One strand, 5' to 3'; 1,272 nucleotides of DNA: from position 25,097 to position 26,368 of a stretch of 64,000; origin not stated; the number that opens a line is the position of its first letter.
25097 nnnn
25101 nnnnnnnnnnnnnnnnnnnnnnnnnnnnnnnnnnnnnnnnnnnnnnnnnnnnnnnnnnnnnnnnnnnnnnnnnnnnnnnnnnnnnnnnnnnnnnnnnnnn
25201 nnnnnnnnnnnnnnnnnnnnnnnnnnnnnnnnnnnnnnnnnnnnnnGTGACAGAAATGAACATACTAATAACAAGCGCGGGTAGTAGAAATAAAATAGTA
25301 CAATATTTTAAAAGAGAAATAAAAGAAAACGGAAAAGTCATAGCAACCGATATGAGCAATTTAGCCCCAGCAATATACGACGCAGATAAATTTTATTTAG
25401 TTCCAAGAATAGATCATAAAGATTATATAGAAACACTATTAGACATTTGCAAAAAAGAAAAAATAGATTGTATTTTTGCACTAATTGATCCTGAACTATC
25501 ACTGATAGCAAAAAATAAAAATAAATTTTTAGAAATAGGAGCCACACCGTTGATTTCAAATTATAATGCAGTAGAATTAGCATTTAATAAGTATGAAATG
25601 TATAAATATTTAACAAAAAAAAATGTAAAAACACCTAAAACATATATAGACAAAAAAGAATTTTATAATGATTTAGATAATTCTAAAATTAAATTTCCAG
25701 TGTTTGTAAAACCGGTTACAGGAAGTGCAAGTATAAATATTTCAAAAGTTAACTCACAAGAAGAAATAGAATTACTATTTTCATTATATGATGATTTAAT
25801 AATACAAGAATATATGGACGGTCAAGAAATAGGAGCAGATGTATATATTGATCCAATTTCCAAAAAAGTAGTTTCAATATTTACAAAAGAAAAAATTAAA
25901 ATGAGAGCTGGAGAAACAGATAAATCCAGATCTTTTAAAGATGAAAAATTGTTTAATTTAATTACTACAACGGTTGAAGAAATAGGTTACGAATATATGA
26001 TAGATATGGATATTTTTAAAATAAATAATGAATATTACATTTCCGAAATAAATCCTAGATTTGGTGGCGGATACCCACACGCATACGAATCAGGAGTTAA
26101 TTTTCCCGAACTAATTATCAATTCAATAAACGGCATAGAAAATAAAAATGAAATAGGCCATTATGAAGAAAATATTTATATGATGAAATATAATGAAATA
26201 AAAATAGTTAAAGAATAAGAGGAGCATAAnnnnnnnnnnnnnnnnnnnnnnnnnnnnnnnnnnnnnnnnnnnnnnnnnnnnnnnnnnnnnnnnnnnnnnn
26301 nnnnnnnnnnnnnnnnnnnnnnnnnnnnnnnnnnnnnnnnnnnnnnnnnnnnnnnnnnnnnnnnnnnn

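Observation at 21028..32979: Polysaccharide operon predicted to build a repeat unit on an N-acylated 2,4-diamino-2,4,6-trideoxyhexose (bacillosamine-like) with possible amino-acid amidation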

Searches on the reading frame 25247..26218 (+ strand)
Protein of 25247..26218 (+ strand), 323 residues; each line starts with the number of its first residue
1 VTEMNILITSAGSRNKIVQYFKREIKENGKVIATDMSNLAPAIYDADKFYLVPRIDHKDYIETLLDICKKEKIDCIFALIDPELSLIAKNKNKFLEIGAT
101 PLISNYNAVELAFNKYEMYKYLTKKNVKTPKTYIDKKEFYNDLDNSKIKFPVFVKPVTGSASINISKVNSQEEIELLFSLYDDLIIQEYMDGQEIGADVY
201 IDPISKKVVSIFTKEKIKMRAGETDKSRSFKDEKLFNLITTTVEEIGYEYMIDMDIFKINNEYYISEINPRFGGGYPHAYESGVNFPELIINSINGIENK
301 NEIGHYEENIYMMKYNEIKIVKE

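Call 3: search_protein_families(library=pfam, proteins=[window:25247-26218:+])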
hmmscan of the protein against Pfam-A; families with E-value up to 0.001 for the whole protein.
window:25247-26218:+ (323 aa): 6 families
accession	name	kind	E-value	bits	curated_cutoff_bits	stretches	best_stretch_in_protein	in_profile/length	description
PF21360.3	PylC-like_N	-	1.1e-39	134.8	27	1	6-100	1-94/96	PylC-like, N-terminal domain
PF02655.19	ATP-grasp_3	-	2.2e-16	60.8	23.2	1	114-274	3-159/160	ATP-grasp domain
PF15632.11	ATPgrasp_Ter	-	1.1e-12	48.2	29.1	1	182-310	3-123/131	ATP-grasp in the biosynthetic pathway with Ter operon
PF08443.16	RimK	-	6.9e-08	32.8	21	1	114-273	3-168/188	RimK-like ATP-grasp domain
PF07478.18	Dala_Dala_lig_C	-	1.3e-07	31.8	24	1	137-201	25-92/204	D-ala D-ala ligase C-terminus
PF13535.11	ATP-grasp_4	-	2.3e-06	27.7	27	0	148-175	1-28/160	ATP-grasp domain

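Call 5: search_protein_families(library=ncbifam, proteins=[window:25247-26218:+], max_evalue=0.01)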
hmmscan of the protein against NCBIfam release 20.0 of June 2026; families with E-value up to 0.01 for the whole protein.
window:25247-26218:+ (323 aa): 39 families (the best 25 are shown)
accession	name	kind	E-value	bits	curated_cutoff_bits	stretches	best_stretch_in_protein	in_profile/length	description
NF009406.0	PRK12767.1-5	equivalog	2.3e-150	500.2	271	1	3-323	2-322/327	carbamoyl phosphate synthase-like protein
NF009405.0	PRK12767.1-4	equivalog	9.5e-86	287.7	390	1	4-320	1-314/320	carbamoyl phosphate synthase-like protein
NF009404.0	PRK12767.1-3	equivalog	4.1e-79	265.9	316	1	4-321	1-333/344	carbamoyl phosphate synthase-like protein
NF009403.0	PRK12767.1-2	equivalog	1.4e-56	192.2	286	2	4-246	1-239/342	carbamoyl phosphate synthase-like protein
NF009402.0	PRK12767.1-1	equivalog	3.2e-43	147.8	218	1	3-320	2-323/329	carbamoyl phosphate synthase-like protein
NF053643.1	Ddl_archaea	equivalog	1.5e-20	73.5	500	1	5-303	2-304/367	putative pseudomurein biosynthesis ATP-grasp protein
TIGR01205.1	D_ala_D_alaTIGR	subfamily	5.2e-12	45.4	245.65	1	105-273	97-288/318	D-alanine--D-alanine ligase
NF005315.0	PRK06849.1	equivalog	4.1e-11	42.5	406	1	3-273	4-277/389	hypothetical protein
NF002378.0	PRK01372.1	subfamily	3.8e-10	39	243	1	104-203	90-192/305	D-alanine--D-alanine ligase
NF002563.0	PRK02186.1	subfamily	3.9e-10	38.6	625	1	105-276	98-281/890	argininosuccinate lyase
TIGR03909.1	pyrrolys_PylC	equivalog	6e-10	38.4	248.3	1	31-311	25-297/374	3-methylornithine--L-lysine ligase PylC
TIGR00768.1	rimK_fam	subfamily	1.8e-09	37.4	143.4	1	92-291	65-273/276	RimK family alpha-L-glutamate ligase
TIGR04443.1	F420_CofF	equivalog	3.6e-09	36.1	300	1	84-273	62-259/283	coenzyme gamma-F420-2:alpha-L-glutamate ligase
TIGR02144.1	LysX_arch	equivalog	1.3e-08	34.3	275.6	1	95-272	68-254/281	lysine biosynthesis protein LysX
NF000091.3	D_ala_D_ser_VanG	exception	1.5e-08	33.9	495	1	95-199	115-227/344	D-alanine--D-serine ligase VanG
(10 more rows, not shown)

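Call 10: find_homologous_proteins(query=window:25247-26218:+)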
Query window:25247-26218:+ (323 aa): 8000 proteins with E <= 0.001 among 8000 candidates; the best 120 are listed.
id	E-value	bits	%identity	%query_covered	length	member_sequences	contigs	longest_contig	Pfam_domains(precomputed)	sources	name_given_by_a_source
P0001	3.6e-204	695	100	99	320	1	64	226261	PF13535.12,PF15632.12,PF08443.17,PF02655.20,PF21360.4,PF07478.19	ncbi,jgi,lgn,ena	-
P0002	8.2e-204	693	100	99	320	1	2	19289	PF13535.12,PF15632.12,PF08443.17,PF02655.20,PF21360.4,PF07478.19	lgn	-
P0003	1.3e-203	693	100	99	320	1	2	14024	PF13535.12,PF15632.12,PF08443.17,PF02655.20,PF21360.4,PF07478.19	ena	-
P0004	1.4e-203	693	100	99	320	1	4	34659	PF13535.12,PF15632.12,PF08443.17,PF02655.20,PF21360.4,PF07478.19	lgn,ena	-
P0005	1.4e-203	693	100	99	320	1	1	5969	PF13535.12,PF15632.12,PF08443.17,PF02655.20,PF21360.4,PF07478.19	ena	-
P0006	1.8e-203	692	99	99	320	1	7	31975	PF13535.12,PF15632.12,PF08443.17,PF02655.20,PF21360.4,PF07478.19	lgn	-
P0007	2.5e-203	692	100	99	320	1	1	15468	PF13535.12,PF15632.12,PF08443.17,PF02655.20,PF21360.4,PF07478.19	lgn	-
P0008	4.2e-203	691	99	99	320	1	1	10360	PF13535.12,PF15632.12,PF08443.17,PF02655.20,PF21360.4,PF07478.19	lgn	-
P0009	7.0e-203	690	99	99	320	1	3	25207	PF13535.12,PF15632.12,PF08443.17,PF02655.20,PF21360.4,PF07478.19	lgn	-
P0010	1.0e-202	690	99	99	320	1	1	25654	PF13535.12,PF15632.12,PF08443.17,PF02655.20,PF21360.4,PF07478.19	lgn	-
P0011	1.7e-202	689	99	99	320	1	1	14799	PF13535.12,PF15632.12,PF08443.17,PF02655.20,PF21360.4,PF07478.19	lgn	-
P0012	2.3e-202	689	99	99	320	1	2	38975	PF13535.12,PF15632.12,PF08443.17,PF02655.20,PF21360.4,PF07478.19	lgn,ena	-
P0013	3.8e-202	688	99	99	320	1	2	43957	PF13535.12,PF15632.12,PF08443.17,PF02655.20,PF21360.4,PF07478.19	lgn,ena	-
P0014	1.2e-200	683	99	99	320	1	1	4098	PF13535.12,PF15632.12,PF08443.17,PF02655.20,PF21360.4,PF07478.19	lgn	-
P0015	6.7e-185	631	89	99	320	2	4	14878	PF13535.12,PF15632.12,PF08443.17,PF02655.20,PF21360.4,PF07478.19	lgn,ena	-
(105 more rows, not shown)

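Call 20: find_encoding_contigs(protein=P0001, flank=10000, max_places=8)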
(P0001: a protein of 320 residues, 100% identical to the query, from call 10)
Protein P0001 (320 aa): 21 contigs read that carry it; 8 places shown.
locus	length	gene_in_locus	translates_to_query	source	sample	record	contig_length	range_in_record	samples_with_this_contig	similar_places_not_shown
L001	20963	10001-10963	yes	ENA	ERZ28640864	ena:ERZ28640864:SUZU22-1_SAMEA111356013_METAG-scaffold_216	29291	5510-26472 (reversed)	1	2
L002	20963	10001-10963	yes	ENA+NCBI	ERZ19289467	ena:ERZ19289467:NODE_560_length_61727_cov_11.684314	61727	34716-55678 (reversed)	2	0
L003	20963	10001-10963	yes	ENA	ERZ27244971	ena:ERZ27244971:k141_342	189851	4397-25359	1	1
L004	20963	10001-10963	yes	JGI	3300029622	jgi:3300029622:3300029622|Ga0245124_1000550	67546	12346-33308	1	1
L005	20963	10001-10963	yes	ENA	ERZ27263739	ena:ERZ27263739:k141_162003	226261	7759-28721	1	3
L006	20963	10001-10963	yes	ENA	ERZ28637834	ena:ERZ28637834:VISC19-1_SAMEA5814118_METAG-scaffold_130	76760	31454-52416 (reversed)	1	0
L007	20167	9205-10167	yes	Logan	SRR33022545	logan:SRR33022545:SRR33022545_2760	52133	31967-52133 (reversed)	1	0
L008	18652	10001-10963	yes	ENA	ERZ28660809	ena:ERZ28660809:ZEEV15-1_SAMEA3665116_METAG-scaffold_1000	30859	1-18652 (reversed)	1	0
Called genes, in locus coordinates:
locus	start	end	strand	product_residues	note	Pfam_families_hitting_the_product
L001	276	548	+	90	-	PF00886:Ribosomal_S16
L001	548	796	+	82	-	PF07650:KH_2 (weak), PF13083:KH_KhpA-B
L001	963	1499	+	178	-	PF00300:His_Phos_1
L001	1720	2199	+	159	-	-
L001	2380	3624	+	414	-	PF11104:PilM_2, PF02491:SHS2_FTSA, PF14450:FtsA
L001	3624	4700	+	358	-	PF00091:Tubulin, PF12327:FtsZ_C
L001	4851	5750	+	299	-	-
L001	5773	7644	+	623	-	PF13727:CoA_binding_3, PF02629:CoA_binding (faint), PF07993:NAD_binding_4 (faint), PF01073:3Beta_HSD, PF01370:Epimerase, PF02719:Polysacc_synt_2, PF04321:RmlD_sub_bind, PF16363:GDP_Man_Dehyd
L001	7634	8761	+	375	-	PF01041:DegT_DnrJ_EryC1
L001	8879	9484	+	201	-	PF02397:Bac_transf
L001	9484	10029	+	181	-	PF13302:Acetyltransf_3, PF13420:Acetyltransf_4, PF00583:Acetyltransf_1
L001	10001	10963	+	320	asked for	PF21360:PylC-like_N, PF02655:ATP-grasp_3, PF07478:Dala_Dala_lig_C (weak), PF08443:RimK, PF13535:ATP-grasp_4 (faint), PF15632:ATPgrasp_Ter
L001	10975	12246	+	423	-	PF27533:CapK_C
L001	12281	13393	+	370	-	PF13477:Glyco_trans_4_2, PF13439:Glyco_transf_4, PF00534:Glycos_transf_1, PF13692:Glyco_trans_1_4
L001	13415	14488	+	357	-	PF14897:EpsG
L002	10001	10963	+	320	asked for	PF21360:PylC-like_N, PF02655:ATP-grasp_3, PF07478:Dala_Dala_lig_C (weak), PF08443:RimK, PF13535:ATP-grasp_4 (faint), PF15632:ATPgrasp_Ter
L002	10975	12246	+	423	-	PF27533:CapK_C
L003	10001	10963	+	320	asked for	PF21360:PylC-like_N, PF02655:ATP-grasp_3, PF07478:Dala_Dala_lig_C (weak), PF08443:RimK, PF13535:ATP-grasp_4 (faint), PF15632:ATPgrasp_Ter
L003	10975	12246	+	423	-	PF27533:CapK_C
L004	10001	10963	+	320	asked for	PF21360:PylC-like_N, PF02655:ATP-grasp_3, PF07478:Dala_Dala_lig_C (weak), PF08443:RimK, PF13535:ATP-grasp_4 (faint), PF15632:ATPgrasp_Ter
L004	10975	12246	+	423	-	PF27533:CapK_C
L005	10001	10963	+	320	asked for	PF21360:PylC-like_N, PF02655:ATP-grasp_3, PF07478:Dala_Dala_lig_C (weak), PF08443:RimK, PF13535:ATP-grasp_4 (faint), PF15632:ATPgrasp_Ter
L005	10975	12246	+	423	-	PF27533:CapK_C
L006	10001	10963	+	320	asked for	PF21360:PylC-like_N, PF02655:ATP-grasp_3, PF07478:Dala_Dala_lig_C (weak), PF08443:RimK, PF13535:ATP-grasp_4 (faint), PF15632:ATPgrasp_Ter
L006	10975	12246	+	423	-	PF27533:CapK_C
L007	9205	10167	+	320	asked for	PF21360:PylC-like_N, PF02655:ATP-grasp_3, PF07478:Dala_Dala_lig_C (weak), PF08443:RimK, PF13535:ATP-grasp_4 (faint), PF15632:ATPgrasp_Ter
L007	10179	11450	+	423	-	PF27533:CapK_C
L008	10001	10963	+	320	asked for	PF21360:PylC-like_N, PF02655:ATP-grasp_3, PF07478:Dala_Dala_lig_C (weak), PF08443:RimK, PF13535:ATP-grasp_4 (faint), PF15632:ATPgrasp_Ter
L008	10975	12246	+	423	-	PF27533:CapK_C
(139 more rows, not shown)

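Call 21: search_solved_structures(query=window:25247-26218:+, max_evalue=0.001)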
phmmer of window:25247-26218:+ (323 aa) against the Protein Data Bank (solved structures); distinct sequences matched with E-value up to 0.001: 10.
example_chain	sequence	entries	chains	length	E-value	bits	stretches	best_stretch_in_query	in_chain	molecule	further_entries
2pn1_A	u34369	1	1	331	2.2e-91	309.4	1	3-321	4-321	Carbamoylphosphate synthase large subunit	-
4fu0_A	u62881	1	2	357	1.3e-05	27.8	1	58-202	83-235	D-alanine--D-alanine ligase 7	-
3n8d_A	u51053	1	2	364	2.3e-05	26.9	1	142-296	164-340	D-alanine--D-alanine ligase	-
3r23_A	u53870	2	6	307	3.7e-05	26.2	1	102-202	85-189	D-alanine--D-alanine ligase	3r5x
3vot_A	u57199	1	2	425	7e-05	25.3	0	73-177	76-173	L-amino acid ligase, BL00235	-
2i80_A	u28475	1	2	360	7.9e-05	25.1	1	142-295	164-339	D-alanine-D-alanine ligase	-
2i87_A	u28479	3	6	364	7.9e-05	25.1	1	142-295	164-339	D-alanine-D-alanine ligase | D-alanine--D-alanine ligase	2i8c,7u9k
8fff_A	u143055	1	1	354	8.4e-05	25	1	142-295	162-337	D-alanine--D-alanine ligase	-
4dim_A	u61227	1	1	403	0.00029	23.3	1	106-274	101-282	Phosphoribosylglycinamide synthetase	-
1e4e_A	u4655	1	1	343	0.00074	21.9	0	122-200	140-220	VANCOMYCIN/TEICOPLANIN A-TYPE RESISTANCE PROTEIN VANA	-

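Call 24: find_related_loci(query=window:25256-26215:+, collection=genome_contigs, flank=10000)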
Query window:25256-26215:+ (320 aa) in genome_contigs; peptide patterns used: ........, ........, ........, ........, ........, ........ (x = any residue, [..] = any of these).
336 stretches matched a pattern; 300 encode a relative of the query (tblastn E <= 1e-3); the best 80 are kept; 80 distinct loci.
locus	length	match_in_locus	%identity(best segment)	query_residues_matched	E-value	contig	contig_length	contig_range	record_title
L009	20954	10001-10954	89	1-318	0e+0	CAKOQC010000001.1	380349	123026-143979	MAG: uncultured Bacilli bacterium isolate REFINED_METABAT215_TOP10_CONTIGS_1500_ASSEMBLY_K77_MERGED__Hadza_MoBio_hadza-A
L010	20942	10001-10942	79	1-314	1e-166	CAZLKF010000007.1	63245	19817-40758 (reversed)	MAG TPA_asm: uncultured Muribaculaceae bacterium isolate SRP192927_co6_648 genome assembly, contig: NODE_537_length_6324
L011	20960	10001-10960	77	1-320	7e-166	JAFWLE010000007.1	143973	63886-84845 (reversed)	Candidatus Saccharibacteria bacterium isolate RGIG5840 Sheep_Jejunum-1__c1174, whole genome shotgun sequence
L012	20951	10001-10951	76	1-317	1e-159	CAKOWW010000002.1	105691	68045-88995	MAG: uncultured Clostridia bacterium isolate REFINED_METABAT215_TOP10_CONTIGS_1500_ASSEMBLY_K77_MERGED__Hadza_MoBio_hadz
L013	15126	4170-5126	73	1-319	3e-158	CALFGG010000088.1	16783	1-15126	MAG TPA_asm: uncultured Candidatus Saccharibacteria bacterium isolate ERR589708_bin.3_CONCOCT_v1.1_MAG genome assembly,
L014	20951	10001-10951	66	1-317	7e-142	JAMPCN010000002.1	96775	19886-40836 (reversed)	MAG: Bacillus sp. (in: firmicutes) isolate NALB_7821b_26 Scaffold_#2__SCF_002___96775_bp, whole genome shotgun sequence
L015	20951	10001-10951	66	1-317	7e-140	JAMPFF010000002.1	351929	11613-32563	MAG: Clostridium sp. isolate NALB_7861_15 Scaffold_#2__SCF_002___351929_bp, whole genome shotgun sequence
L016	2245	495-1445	64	1-317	3e-147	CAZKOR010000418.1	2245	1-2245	MAG TPA_asm: uncultured Bacteroides sp. isolate SRP199465_co1_387 genome assembly, contig: NODE_115956_length_2245_cov_9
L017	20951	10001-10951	64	1-317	4e-138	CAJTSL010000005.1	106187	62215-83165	MAG TPA_asm: uncultured Lachnospiraceae bacterium isolate MGBC111446 genome assembly, contig: MGBC111446.5, whole genome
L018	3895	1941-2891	63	1-317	3e-141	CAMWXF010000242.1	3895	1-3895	MAG TPA_asm: uncultured Lachnospiraceae bacterium isolate SRR14411325_bin.3_metawrap_v1.3_MAG genome assembly, contig: N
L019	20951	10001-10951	64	1-317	8e-138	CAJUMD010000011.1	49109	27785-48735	MAG TPA_asm: uncultured Kineothrix sp. isolate MGBC158835 genome assembly, contig: MGBC158835.11, whole genome shotgun s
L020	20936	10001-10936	66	1-312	5e-137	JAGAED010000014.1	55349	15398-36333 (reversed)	MAG: Clostridia bacterium isolate RGIG8360 Water_buffalos_Rumen.Co__c7794620, whole genome shotgun sequence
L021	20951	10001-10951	63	1-317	3e-137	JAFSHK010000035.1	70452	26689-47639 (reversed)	MAG: Lachnospiraceae bacterium isolate RGIG3145 Goat_Rectum.Co__c1231781, whole genome shotgun sequence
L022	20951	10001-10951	65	1-317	1e-136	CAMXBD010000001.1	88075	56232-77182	MAG TPA_asm: uncultured Lachnospiraceae bacterium isolate SRR14411269_bin.9_metawrap_v1.3_MAG genome assembly, contig: N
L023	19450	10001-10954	63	1-318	1e-136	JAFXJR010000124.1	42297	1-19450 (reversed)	MAG: Lachnospiraceae bacterium isolate RGIG6476 Sheep_Rectum.Co__c3474220, whole genome shotgun sequence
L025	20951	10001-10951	64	1-317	8e-137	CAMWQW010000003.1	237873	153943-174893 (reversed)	MAG TPA_asm: uncultured Lachnospiraceae bacterium isolate SRR14411251_bin.11_metawrap_v1.3_MAG genome assembly, contig:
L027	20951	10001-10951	63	1-317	1e-136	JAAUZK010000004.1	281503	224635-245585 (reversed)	MAG: Lachnospiraceae bacterium isolate Mgla_MAG_20-bin_8 c_000000023965, whole genome shotgun sequence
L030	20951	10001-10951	63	1-317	3e-136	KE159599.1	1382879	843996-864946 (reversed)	Lachnospiraceae bacterium 28-4 genomic scaffold acPFn-supercont1.2, whole genome shotgun sequence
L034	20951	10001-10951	63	1-317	3e-136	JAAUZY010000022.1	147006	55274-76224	MAG: Lachnospiraceae bacterium isolate Mgla_MAG_31-bin_12 c_000000031021, whole genome shotgun sequence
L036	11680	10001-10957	63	1-319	8e-136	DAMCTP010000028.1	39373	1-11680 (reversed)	MAG TPA_asm: Pseudogracilibacillus sp. isolate CTOTU50063 NODE_175_length_39373_cov_8.593443, whole genome shotgun seque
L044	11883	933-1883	63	1-317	9e-135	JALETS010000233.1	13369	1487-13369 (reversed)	MAG: Lachnospiraceae bacterium isolate SUG327 k141_2521598, whole genome shotgun sequence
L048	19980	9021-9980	63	1-320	1e-134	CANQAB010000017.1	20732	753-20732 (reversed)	MAG: uncultured Clostridia bacterium isolate Lapin-002__bin105 genome assembly, contig: Lapin-002__NODE_3342_length_2073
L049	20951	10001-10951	62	1-317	2e-134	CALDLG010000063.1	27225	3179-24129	MAG TPA_asm: uncultured Lachnospiraceae bacterium isolate DRR014734_bin.13_CONCOCT_v1.1_MAG genome assembly, contig: ERZ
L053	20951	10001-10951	62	1-317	6e-134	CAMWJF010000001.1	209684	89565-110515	MAG TPA_asm: uncultured Lachnospiraceae bacterium isolate SRR14411258_bin.9_metawrap_v1.3_MAG genome assembly, contig: N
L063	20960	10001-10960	62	1-320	1e-133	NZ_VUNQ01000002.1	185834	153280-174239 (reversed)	Tissierella pigra strain WCA3-693-APC-4 seq2, whole genome shotgun sequence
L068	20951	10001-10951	63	1-317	2e-133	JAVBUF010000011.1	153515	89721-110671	MAG: Lachnospiraceae bacterium isolate EPI_MAG_00271 c_000001933429, whole genome shotgun sequence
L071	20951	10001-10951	62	1-317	4e-133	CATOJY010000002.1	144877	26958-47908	MAG TPA_asm: uncultured Lachnospiraceae bacterium isolate MGG28869_1680015449 genome assembly, contig: SRR9205159_95, wh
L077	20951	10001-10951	62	1-317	2e-132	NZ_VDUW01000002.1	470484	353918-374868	Cerasibacillus terrae strain CC-CFT480 contig02, whole genome shotgun sequence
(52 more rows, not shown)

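Call 30: search_dna_similar(query=window:25256-26215:+, collection=plasmids, mode=protein, max_rows=30, max_evalue=1e-20)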
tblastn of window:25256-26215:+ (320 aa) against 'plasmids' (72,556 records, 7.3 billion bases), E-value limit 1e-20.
Records with a match: 34; places in all: 35; records where one place covers at least 80% of the query: 34.
Best place of each record, by identity: <60% 34.
By first word of the organism name: Ensifer 8; Rhizobium 6; Roseibium 6; Labrenzia 4; Escherichia 2; Phocaeicola 1; Segatella 1; Priestia 1; Sinorhizobium 1; Palleronia 1; and 3 more.
By predicted mobility (MOB-suite, as given by PLSDB): non-mobilizable 32; mobilizable 1; conjugative 1.
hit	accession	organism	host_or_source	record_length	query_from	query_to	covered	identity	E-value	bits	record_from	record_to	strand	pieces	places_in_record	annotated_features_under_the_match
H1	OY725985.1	Phocaeicola massiliensis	-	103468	2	314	98%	33.7%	3e-37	148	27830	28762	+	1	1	record has no annotation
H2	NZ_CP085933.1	Segatella copri DSM 18205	-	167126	2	314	98%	32.9%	3e-40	157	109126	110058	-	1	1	ATP-grasp domain-containing protein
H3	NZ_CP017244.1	Rhizobium etli 8C-3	Phaseolus vulgaris,cell culture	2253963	1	314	98%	30.8%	1e-40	158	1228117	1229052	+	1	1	record has no annotation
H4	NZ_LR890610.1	Escherichia coli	Homo sapiens,urine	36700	1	294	92%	32.6%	1e-46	175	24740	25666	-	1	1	ATP-grasp domain-containing protein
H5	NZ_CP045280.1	Escherichia coli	Homo sapiens,Whole organism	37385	1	294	92%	32.6%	1e-46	175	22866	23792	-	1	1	ATP-grasp domain-containing protein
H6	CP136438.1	Priestia filamentosa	Leaves of Cigar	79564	1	282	88%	33.6%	3e-44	168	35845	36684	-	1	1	ATP-grasp domain-containing protein | sugar transferase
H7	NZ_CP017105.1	Rhizobium gallicum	Phaseolus vulgaris,Whole ...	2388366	1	314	98%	29.8%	4e-41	159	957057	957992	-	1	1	none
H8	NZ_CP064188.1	Rhizobium sp. 007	Onobrychis viciifolia,cell culture,root ...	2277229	1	314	98%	29.8%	8e-41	159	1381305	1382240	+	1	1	none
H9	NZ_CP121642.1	Rhizobium sp. CC1099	Onobrychis viciifolia,cell culture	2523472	1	314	98%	29.8%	3e-40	157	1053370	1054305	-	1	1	none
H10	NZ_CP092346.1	Rhizobium gallicum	Phaseolus vulgaris,Cell culture,nodule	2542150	1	314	98%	29.5%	1e-40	158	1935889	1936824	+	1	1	none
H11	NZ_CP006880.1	Rhizobium gallicum bv. gallicum R602sp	Phaseolus vulgaris,whole ...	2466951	1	314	98%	29.5%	7e-40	155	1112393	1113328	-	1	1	record has no annotation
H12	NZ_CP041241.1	Sinorhizobium mexicanum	Acaciella angustissima,cell culture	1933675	1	313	98%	29.3%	6e-39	153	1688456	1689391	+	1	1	none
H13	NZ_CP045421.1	Palleronia sp. THAF1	pure culture,Surface of a polyethylene ...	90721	2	313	98%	29.0%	8e-34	138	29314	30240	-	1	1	ATP-grasp domain-containing protein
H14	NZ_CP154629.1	Acetoanaerobium noterae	cell culture,Sludge of a digestion ...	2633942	1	319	100%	28.3%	9e-34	138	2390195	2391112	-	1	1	none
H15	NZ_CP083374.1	Ensifer canadensis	Melilotus albus,Cell Culture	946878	1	314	98%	28.2%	1e-36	146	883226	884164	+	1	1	ATP-grasp domain-containing protein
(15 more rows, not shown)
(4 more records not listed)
